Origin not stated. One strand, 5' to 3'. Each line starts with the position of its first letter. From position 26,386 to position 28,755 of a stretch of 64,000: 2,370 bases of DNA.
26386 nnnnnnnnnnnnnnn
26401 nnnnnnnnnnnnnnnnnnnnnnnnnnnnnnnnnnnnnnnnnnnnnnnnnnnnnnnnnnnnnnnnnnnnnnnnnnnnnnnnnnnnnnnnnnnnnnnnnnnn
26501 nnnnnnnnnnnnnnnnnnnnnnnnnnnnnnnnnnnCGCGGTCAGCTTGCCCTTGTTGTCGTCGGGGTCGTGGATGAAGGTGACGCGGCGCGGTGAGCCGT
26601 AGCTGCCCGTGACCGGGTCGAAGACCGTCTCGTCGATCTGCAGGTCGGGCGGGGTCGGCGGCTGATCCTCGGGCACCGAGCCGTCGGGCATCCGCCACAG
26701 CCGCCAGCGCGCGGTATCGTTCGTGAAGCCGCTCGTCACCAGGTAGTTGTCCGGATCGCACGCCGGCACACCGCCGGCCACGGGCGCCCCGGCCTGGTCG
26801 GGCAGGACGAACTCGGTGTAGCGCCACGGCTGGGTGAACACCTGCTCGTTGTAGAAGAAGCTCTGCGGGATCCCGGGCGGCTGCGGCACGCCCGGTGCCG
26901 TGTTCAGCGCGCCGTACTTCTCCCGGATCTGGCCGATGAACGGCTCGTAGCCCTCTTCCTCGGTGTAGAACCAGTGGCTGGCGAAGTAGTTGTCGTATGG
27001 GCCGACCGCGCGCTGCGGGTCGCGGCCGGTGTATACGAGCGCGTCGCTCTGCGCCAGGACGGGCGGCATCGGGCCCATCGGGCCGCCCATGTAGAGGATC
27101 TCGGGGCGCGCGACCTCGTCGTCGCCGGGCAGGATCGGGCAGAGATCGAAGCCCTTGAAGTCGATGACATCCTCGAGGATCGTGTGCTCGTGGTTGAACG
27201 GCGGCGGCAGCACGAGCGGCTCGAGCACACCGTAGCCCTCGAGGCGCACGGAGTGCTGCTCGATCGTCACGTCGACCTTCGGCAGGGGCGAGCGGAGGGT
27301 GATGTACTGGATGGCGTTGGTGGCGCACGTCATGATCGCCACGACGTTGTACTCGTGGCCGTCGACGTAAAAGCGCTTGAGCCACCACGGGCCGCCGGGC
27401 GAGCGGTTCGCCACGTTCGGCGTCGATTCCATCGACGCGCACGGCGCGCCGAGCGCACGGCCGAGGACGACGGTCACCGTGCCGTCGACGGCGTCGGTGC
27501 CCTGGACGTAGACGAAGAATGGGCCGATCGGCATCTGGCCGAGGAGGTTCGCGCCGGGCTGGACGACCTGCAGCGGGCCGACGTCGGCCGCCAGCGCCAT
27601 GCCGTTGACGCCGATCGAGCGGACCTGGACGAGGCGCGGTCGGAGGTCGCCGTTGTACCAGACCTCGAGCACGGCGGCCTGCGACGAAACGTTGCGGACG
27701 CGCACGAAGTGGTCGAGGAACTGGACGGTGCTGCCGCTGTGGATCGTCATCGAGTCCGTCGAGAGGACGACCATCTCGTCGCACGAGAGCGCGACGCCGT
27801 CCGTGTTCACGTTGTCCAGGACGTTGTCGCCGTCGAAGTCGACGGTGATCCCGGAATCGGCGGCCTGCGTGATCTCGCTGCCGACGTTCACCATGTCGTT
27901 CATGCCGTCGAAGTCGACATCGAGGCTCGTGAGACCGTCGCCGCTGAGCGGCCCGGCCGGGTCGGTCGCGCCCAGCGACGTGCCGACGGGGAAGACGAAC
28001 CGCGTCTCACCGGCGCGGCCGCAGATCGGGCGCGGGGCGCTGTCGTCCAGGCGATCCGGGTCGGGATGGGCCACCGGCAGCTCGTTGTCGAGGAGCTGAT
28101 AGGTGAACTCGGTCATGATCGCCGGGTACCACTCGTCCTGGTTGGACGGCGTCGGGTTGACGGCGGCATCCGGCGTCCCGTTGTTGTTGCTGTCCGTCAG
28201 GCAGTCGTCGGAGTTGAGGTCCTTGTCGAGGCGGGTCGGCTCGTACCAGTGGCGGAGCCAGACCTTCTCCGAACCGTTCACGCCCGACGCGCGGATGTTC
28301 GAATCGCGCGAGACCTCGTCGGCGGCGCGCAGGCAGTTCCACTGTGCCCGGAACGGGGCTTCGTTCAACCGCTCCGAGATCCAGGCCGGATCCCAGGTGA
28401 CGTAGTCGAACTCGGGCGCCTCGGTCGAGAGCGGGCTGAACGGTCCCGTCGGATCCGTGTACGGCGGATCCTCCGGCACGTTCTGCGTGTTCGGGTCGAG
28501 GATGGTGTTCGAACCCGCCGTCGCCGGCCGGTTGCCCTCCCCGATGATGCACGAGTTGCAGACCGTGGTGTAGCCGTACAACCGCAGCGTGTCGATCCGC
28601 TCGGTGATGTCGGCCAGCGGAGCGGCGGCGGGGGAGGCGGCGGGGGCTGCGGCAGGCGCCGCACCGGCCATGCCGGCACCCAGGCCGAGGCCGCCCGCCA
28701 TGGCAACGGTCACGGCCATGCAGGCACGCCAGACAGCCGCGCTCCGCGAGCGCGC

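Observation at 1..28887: Tandem cluster of three giant co-directional secreted proteins built from shuffled modules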

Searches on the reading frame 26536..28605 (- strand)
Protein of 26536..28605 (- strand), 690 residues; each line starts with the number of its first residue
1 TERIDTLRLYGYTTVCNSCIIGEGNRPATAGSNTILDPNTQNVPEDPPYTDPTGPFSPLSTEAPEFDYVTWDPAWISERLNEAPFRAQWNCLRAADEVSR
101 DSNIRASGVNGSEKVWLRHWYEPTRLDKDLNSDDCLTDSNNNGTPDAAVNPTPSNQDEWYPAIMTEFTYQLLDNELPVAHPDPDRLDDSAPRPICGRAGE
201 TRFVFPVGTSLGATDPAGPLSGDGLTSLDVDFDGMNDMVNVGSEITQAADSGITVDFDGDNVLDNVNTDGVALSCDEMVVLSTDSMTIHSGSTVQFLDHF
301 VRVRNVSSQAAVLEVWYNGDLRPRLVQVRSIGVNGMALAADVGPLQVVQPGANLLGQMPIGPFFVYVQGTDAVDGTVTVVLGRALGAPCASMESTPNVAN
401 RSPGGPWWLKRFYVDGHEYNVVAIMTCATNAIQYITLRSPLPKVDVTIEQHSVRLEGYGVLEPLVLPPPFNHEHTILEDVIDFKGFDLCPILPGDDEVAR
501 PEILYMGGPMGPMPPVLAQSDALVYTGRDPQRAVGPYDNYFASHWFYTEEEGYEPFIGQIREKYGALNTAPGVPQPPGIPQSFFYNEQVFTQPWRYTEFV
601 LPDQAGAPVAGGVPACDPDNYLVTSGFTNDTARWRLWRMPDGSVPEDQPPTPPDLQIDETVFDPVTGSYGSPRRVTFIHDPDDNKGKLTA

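Call 33: predict_structure(alignment_id=A1)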
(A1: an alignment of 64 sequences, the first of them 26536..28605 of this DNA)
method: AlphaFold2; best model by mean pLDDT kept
length: 690 residues; sequences in the alignment: 64
mean_pLDDT: 89.2   pTM: 0.91
mean pLDDT of the five models: 89.2, 88.9, 88.7, 86.5, 85.3
residues with pLDDT >= 90: 464; 70-90: 161; 50-70: 55; < 50: 10
segments of 3 or more residues with pLDDT < 50: 19-25
pLDDT, mean of each block of 10 residues (from residue 1): 84 67 51 90 92 91 92 96 93 92 96 97 92 84 80 82 97 94 89 97 98 94 97 96 98 98 97 97 98 98 98 98 97 98 95 96 98 98 97 94 96 98 98 98 94 96 97 95 66 57 85 95 90 89 95 84 85 84 83 90 77 78 88 80 78 68 64 84 68
secondary structure, 60 per line:
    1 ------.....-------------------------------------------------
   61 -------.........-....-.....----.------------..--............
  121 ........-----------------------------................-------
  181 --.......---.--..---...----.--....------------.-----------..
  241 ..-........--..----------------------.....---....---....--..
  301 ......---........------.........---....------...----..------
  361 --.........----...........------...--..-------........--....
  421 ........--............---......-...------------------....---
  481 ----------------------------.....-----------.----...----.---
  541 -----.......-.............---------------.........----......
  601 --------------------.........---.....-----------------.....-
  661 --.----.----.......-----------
elements in order: E7-11 E68-76 H78-81 H83-87 E109-128 E158-173 H183-189 E201-203 H211-214 E239-242 H244-251 E278-282 E286-289 E293-296 E299-306 E310-317 E324-332 E336-339 E346-348 E363-371 E376-386 E393-395 H407-410 E411-414 E417-428 E431-442 E446-448 E453-455 E474-477 E509-513 E546-552 E557-566 E582-590 E595-600 E621-629 E633-637 E655-659 E673-679

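Call 45: fold_search(model_id=the predicted structure, library=pdb)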
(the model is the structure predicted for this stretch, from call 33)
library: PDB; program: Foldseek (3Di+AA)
matches with E <= 10: 292; with E <= 0.001: 0
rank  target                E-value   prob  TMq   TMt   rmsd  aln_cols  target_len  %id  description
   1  3u2g                  1.5e-02  0.63  0.12  0.27  18.1       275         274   13  Crystal structure of the C-terminal DUF1608 domain of the Methanosarcina acetivorans S-layer (MA0829) protein (released 2012-07-04)
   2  1gfo                  1.9e-01  0.01  0.06  0.10  20.6       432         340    9  OMPF PORIN (MUTANT R132P) (released 1996-12-07)
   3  9b2w_A                2.1e-01  0.02  0.09  0.11  19.1       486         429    8  PIV3 HN with Fab 13 (released 2024-12-04)
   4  6ap4_D                2.2e-01  0.02  0.07  0.11  21.6       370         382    8  Crystal structure of the DNA polymerase III subunit beta from Acinetobacter baumannii (released 2017-12-20)
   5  1gfn                  2.7e-01  0.01  0.06  0.10  20.4       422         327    7  OMPF PORIN DELETION (MUTANT DELTA 109-114) (released 1996-12-07)
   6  5nxn_A                2.9e-01  0.02  0.07  0.10  19.3       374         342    6  Structure of a L5-deletion mutant of Providencia stuartii Omp-Pst1 (released 2018-02-21)
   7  8emb_D                3.0e-01  0.01  0.06  0.06  36.6       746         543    8  X-ray crystal structure of Thermosynechococcus elongatus Si3 domain of RNA polymerase RpoC2 subunit (released 2022-11-09)
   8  2fgq                  4.2e-01  0.01  0.07  0.12  20.6       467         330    9  High resolution X-ray structure of Omp32 in complex with malate (released 2006-01-31)
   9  7s9y                  4.7e-01  0.11  0.08  0.06  17.8       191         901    6  Helicobacter Hepaticus CcsBA Open Conformation (released 2021-12-22)
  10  2vvz_A                5.2e-01  0.01  0.08  0.10  20.4       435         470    8  Structure of the catalytic domain of Streptococcus pneumoniae sialidase NanA (released 2008-06-24)
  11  9j6k_A                5.8e-01  0.01  0.08  0.06  23.0       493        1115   10  HBx complexed with DDB1 (released 2025-06-04)
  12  6ap4_B                5.8e-01  0.01  0.05  0.08  21.2       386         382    8  Crystal structure of the DNA polymerase III subunit beta from Acinetobacter baumannii (released 2017-12-20)
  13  4e54_A                6.2e-01  0.01  0.07  0.05  25.6       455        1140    7  Damaged DNA induced UV-damaged DNA-binding protein (UV-DDB) dimerization and its roles in chromatinized DNA repair (released 2012-08-08)
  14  6om1_A                6.5e-01  0.02  0.09  0.10  19.4       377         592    7  Crystal structure of an atypical integrin (released 2019-12-11)
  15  7vt0_A                6.5e-01  0.01  0.09  0.09  25.1       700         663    9  Dimer structure of SORLA (released 2022-11-02)
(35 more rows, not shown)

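Call 51: find_related_loci(query=A1, collection=genome_contigs, flank=10000)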
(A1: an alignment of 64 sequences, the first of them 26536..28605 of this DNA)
Query A1 (690 aa) in genome_contigs; peptide patterns used: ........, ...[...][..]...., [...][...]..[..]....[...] (x = any residue, [..] = any of these).
188 stretches matched a pattern; 139 encode a relative of the query (tblastn E <= 1e-3); the best 80 are kept; 73 distinct loci.
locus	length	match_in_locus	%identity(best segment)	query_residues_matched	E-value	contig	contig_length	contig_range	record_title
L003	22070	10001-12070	89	1-690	0e+0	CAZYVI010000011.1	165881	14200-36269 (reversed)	MAG TPA_asm: uncultured Anaerolineales bacterium isolate binchicken_co179_13 genome assembly, contig: NODE_440_length_16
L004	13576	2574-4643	87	1-690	0e+0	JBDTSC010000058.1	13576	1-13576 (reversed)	MAG: Ardenticatenales bacterium isolate cluster3_bin.261 NODE_18612_length_13576_cov_14.461135, whole genome shotgun seq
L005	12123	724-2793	62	6-690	0e+0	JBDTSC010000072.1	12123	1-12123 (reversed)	MAG: Ardenticatenales bacterium isolate cluster3_bin.261 NODE_22575_length_12123_cov_13.959314, whole genome shotgun seq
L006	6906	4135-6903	61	4-690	0e+0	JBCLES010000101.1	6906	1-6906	Anaerolineae bacterium isolate SLM_MC1B_810-D21 Node_101_length_6906_cov_11.293717, whole genome shotgun sequence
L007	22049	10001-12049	63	6-682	0e+0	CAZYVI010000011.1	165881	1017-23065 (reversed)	MAG TPA_asm: uncultured Anaerolineales bacterium isolate binchicken_co179_13 genome assembly, contig: NODE_440_length_16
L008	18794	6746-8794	61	3-682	0e+0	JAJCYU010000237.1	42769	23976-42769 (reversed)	MAG: Anaerolineae bacterium isolate OFTM155 OFTM155_236, whole genome shotgun sequence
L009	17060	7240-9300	62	6-689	0e+0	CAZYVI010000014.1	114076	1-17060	MAG TPA_asm: uncultured Anaerolineales bacterium isolate binchicken_co179_13 genome assembly, contig: NODE_767_length_11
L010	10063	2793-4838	61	3-682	0e+0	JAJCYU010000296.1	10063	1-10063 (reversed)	MAG: Anaerolineae bacterium isolate OFTM155 OFTM155_295, whole genome shotgun sequence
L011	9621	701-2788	58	4-682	0e+0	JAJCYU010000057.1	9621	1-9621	MAG: Anaerolineae bacterium isolate OFTM155 OFTM155_56, whole genome shotgun sequence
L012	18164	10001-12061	63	4-683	0e+0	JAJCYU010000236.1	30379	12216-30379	MAG: Anaerolineae bacterium isolate OFTM155 OFTM155_235, whole genome shotgun sequence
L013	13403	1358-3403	56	5-689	0e+0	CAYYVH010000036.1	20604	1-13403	MAG TPA_asm: uncultured Anaerolineales bacterium isolate binchicken_co275_18 genome assembly, contig: NODE_3324_length_2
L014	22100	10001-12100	57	6-690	0e+0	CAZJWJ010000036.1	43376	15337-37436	MAG TPA_asm: uncultured Anaerolineales bacterium isolate binchicken_co350_168 genome assembly, contig: NODE_1285_length_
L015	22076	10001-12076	57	6-682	0e+0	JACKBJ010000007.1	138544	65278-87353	MAG: Caldilineae bacterium isolate HK-STAS-CHLO-18 HK-STAS-CHLO-18_7, whole genome shotgun sequence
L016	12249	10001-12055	57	4-688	0e+0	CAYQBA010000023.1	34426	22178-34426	MAG TPA_asm: uncultured Anaerolineales bacterium isolate binchicken_co27_399 genome assembly, contig: NODE_2175_length_3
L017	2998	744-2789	57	4-682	0e+0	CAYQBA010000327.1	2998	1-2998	MAG TPA_asm: uncultured Anaerolineales bacterium isolate binchicken_co27_399 genome assembly, contig: NODE_58704_length_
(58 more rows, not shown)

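Call 56: search_solved_structures(query=A1, max_evalue=10, show_alignments=2)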
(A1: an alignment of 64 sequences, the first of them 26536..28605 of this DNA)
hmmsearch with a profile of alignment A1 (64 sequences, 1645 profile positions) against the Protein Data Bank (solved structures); distinct sequences matched with E-value up to 10: 23.
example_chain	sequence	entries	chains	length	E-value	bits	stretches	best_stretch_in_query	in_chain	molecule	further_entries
3l8q_A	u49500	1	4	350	2.3e-10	42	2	1478-1632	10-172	Cellulosomal scaffoldin adaptor protein B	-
4wi0_B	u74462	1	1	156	7.5e-09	37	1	1337-1454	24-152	Cellulosomal scaffoldin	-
4u3s_B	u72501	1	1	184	8.9e-09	36.7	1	1336-1455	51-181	Cellulosomal scaffoldin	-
8zvk_A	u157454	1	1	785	3.1e-07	31.6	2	1294-1447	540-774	AaBgIC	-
5g5d_B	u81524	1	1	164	6.9e-07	30.5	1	1339-1454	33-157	CELLULOSOMAL-SCAFFOLDING PROTEIN A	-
3bwz_A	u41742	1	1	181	2.3e-06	28.7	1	1478-1631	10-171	Cellulosomal scaffoldin adaptor protein B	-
1qzn_A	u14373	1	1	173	3.6e-06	28.1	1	1477-1627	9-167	cellulosomal scaffoldin adaptor protein B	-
3f2l_A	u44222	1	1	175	3.9e-06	28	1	1478-1627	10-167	Cellulosomal scaffoldin adaptor protein B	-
1zv9_A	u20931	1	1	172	4.2e-06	27.9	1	1480-1627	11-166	Cellulosomal scaffoldin adaptor protein B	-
5k39_B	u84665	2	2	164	1.7e-05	25.9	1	1334-1451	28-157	Dockerin module from a protein of unknown function | Ig domain protein group 2 domain protein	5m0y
3kcp_B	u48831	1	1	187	0.001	19.9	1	1466-1605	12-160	Cellulosome anchoring protein, cohesin region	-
2b59_A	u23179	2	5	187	0.0011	19.9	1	1466-1605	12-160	COG1196: Chromosome segregation ATPases | Scaffolding dockerin binding protein A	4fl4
2bm3_A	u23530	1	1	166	0.0029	18.5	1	1475-1596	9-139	SCAFFOLDING DOCKERIN BINDING PROTEIN A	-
5m0y_A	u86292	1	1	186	0.0039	18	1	1472-1595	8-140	Cellulosome anchoring protein cohesin region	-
4u3s_A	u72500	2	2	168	0.0056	17.5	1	1478-1622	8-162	Cellulosomal scaffoldin adaptor protein B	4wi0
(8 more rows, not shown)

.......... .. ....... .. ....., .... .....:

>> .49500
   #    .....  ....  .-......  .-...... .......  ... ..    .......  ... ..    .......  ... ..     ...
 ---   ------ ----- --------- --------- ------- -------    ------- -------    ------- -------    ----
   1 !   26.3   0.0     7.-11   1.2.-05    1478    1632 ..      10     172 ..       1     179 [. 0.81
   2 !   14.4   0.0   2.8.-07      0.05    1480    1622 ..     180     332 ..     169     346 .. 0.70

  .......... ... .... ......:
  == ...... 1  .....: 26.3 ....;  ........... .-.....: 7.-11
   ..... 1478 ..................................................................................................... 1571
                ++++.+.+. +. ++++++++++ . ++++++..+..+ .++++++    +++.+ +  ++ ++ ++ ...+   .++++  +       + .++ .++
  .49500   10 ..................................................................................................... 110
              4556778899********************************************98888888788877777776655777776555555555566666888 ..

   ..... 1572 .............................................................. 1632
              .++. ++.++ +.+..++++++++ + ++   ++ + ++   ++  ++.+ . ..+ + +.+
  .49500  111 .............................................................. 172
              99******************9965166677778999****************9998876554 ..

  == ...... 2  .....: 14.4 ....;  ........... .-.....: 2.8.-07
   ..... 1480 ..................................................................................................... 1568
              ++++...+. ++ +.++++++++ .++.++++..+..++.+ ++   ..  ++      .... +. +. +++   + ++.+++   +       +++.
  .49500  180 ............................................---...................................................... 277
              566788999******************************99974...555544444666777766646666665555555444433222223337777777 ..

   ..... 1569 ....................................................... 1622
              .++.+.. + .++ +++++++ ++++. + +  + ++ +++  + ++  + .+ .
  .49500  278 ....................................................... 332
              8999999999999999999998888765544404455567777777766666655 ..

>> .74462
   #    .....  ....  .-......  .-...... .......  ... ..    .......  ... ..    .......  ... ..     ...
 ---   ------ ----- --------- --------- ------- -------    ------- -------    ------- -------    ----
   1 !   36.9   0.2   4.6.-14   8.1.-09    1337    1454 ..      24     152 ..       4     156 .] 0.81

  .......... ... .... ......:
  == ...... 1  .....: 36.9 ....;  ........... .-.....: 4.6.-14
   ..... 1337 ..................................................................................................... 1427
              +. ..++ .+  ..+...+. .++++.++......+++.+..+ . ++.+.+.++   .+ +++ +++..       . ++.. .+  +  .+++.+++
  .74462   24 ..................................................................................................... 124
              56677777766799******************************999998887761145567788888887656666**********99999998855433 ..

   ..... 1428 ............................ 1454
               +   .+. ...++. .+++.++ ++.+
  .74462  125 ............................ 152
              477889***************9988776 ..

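Call 73: search_protein_representatives(alignment_id=A2)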
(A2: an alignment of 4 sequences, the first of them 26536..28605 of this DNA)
Query: 4 sequences, 642 profile positions. Proteins with E-value up to 0.001 (for the whole library): 308; up to 1e-10: 265; up to 1e-30: 181. The best 150 are listed.
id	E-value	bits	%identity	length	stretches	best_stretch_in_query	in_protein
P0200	0.0e+00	1660.9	-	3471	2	3-641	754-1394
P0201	0.0e+00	1533.9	-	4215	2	3-641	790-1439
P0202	0.0e+00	1496.8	-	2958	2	2-625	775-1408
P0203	0.0e+00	1416.1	-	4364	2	4-642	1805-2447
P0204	0.0e+00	1398.0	-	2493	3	3-626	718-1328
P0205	0.0e+00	1398.0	-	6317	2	2-642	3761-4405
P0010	0.0e+00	1207.8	-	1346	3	2-427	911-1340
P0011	0.0e+00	1189.8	-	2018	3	4-641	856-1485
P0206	0.0e+00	1135.0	-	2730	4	5-536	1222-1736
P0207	0.0e+00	1094.2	-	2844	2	3-642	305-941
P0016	0.0e+00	1041.4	-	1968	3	34-598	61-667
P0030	0.0e+00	1040.0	-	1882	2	3-594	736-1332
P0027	0.0e+00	1022.6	-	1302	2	32-595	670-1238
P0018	1.7e-297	1004.6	-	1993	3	8-595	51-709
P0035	6.4e-296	999.4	-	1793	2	3-601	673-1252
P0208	3.1e-274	927.8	-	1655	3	32-595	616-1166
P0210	1.0e-249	846.7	-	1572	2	31-603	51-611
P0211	3.9e-239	811.8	-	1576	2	39-596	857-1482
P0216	3.0e-204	696.6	-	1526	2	3-589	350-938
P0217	5.5e-203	692.4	-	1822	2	32-603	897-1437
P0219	3.5e-148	511.3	-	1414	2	31-604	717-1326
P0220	8.9e-140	483.6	-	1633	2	32-595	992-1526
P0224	1.8e-128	446.2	-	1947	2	33-638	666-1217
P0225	2.1e-124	432.8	-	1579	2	48-605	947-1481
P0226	3.2e-124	432.2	-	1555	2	33-634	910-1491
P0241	1.8e-90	320.6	-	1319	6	43-172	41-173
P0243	2.8e-88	313.4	-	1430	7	33-170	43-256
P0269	1.0e-64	235.5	-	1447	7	51-170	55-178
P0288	1.7e-50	188.6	-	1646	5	409-586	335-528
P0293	2.1e-49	185.0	-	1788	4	409-588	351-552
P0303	9.3e-45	169.6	-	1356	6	410-587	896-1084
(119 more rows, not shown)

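Call 74: search_protein_families(library=pfam, proteins=[P0288, P0293, P0303, P0269, P0243, P0241], max_evalue=0.001)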
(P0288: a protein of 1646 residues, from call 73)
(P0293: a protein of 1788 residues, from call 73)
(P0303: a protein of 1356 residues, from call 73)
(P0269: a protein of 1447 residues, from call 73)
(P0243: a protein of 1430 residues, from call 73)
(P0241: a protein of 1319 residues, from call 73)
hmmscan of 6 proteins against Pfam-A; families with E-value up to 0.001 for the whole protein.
P0288 (1646 aa): 7 families
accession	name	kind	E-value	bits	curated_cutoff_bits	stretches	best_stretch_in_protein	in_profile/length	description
PF18911.6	PKD_4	-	6.8e-11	42.5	27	1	1335-1427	2-84/85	PKD domain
PF00801.26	PKD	-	2.1e-09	37.7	23.5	1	1355-1422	16-75/80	PKD domain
PF06707.17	DUF1194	-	2.6e-07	30.5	27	1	1098-1298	7-197/206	Protein of unknown function (DUF1194)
PF22352.2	K319L-like_PKD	-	7.2e-07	29.6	27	1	1354-1427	12-83/84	K319L-like, PKD domain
PF00092.34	VWA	-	1e-06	29.5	23.8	1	1100-1241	5-142/174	von Willebrand factor type A domain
PF13519.12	VWA_2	-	1.8e-06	29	27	1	1099-1210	3-106/107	von Willebrand factor type A domain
PF07495.19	Y_Y_Y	-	6.3e-05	23.2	26.6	1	1379-1429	20-63/65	Y_Y_Y domain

P0293 (1788 aa): 1 family
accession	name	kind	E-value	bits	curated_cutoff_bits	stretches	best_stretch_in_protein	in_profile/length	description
PF00404.24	Dockerin_1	-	3e-08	34.2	22.9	1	1721-1775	1-56/57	Dockerin type I domain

P0303 (1356 aa): 2 families
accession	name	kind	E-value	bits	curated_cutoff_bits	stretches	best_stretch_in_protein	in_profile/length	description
PF00801.26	PKD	-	2e-05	24.9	23.5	1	1161-1216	26-76/80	PKD domain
PF18911.6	PKD_4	-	8.8e-05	22.9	27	1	1133-1217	7-81/85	PKD domain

P0269 (1447 aa): 3 families
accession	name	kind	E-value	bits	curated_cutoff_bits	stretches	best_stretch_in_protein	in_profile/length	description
PF18911.6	PKD_4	-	3e-19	69.3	27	2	1233-1293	22-84/85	PKD domain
PF00801.26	PKD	-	3.1e-17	62.8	23.5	2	1231-1294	13-80/80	PKD domain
PF00404.24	Dockerin_1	-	8.5e-08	32.7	22.9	1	1388-1437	2-52/57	Dockerin type I domain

P0243 (1430 aa): 3 families
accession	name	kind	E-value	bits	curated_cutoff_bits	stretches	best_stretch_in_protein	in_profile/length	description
PF00092.34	VWA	-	1.1e-10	42.5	23.8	1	535-696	6-173/174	von Willebrand factor type A domain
PF00404.24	Dockerin_1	-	9.9e-10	38.9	22.9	1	1371-1422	1-53/57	Dockerin type I domain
PF13519.12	VWA_2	-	2.6e-09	38.1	27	1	535-634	5-106/107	von Willebrand factor type A domain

P0241 (1319 aa): 1 family
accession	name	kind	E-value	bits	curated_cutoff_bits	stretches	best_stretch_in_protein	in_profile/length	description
PF00404.24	Dockerin_1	-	1.2e-07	32.3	22.9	1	1267-1313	3-52/57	Dockerin type I domain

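Call 90: list_cluster_members(proteins=[P0208, P0210, P0211, P0216, P0217, P0219, P0220, P0224, P0225, P0226])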
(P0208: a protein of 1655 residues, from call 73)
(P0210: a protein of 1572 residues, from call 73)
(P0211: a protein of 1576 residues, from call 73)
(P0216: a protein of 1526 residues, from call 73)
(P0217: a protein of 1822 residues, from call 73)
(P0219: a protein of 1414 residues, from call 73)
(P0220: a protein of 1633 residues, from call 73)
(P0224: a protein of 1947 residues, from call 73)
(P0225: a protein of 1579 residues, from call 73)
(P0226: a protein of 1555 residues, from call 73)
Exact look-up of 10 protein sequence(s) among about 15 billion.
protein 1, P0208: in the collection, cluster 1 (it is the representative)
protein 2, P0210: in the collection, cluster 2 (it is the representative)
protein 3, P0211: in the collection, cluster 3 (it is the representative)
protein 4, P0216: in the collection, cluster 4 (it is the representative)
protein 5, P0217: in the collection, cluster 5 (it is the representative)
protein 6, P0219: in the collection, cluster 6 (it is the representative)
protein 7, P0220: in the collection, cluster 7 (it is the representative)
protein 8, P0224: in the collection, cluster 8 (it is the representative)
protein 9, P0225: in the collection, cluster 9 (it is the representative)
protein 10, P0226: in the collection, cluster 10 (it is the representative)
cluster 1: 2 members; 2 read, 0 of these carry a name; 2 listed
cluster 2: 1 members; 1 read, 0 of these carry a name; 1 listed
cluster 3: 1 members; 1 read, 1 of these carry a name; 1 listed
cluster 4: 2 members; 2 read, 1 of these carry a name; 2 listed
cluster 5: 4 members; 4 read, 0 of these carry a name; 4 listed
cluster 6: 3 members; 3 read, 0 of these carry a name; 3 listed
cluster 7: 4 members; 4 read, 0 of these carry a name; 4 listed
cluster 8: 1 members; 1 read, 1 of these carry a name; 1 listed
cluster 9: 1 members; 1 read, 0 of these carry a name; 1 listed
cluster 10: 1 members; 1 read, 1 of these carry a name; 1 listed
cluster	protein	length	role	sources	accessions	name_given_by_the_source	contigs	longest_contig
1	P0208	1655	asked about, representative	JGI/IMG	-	-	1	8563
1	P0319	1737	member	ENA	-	-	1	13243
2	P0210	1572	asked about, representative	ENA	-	-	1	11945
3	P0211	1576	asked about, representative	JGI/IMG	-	hypothetical protein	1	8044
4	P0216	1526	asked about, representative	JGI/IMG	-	PKD repeat protein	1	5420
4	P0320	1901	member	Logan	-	-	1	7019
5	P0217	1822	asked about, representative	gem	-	-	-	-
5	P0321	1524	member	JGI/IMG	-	-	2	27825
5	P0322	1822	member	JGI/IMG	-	-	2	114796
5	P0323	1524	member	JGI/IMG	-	-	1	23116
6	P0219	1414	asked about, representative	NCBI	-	-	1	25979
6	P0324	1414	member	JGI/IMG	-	-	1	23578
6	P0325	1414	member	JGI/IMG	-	-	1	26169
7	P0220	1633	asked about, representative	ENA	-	-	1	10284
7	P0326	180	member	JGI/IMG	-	-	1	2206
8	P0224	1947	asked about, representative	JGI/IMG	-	parallel beta-helix repeat protein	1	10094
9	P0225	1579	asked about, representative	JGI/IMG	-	-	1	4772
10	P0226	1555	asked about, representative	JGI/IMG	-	uncharacterized repeat protein (TIGR01451 family)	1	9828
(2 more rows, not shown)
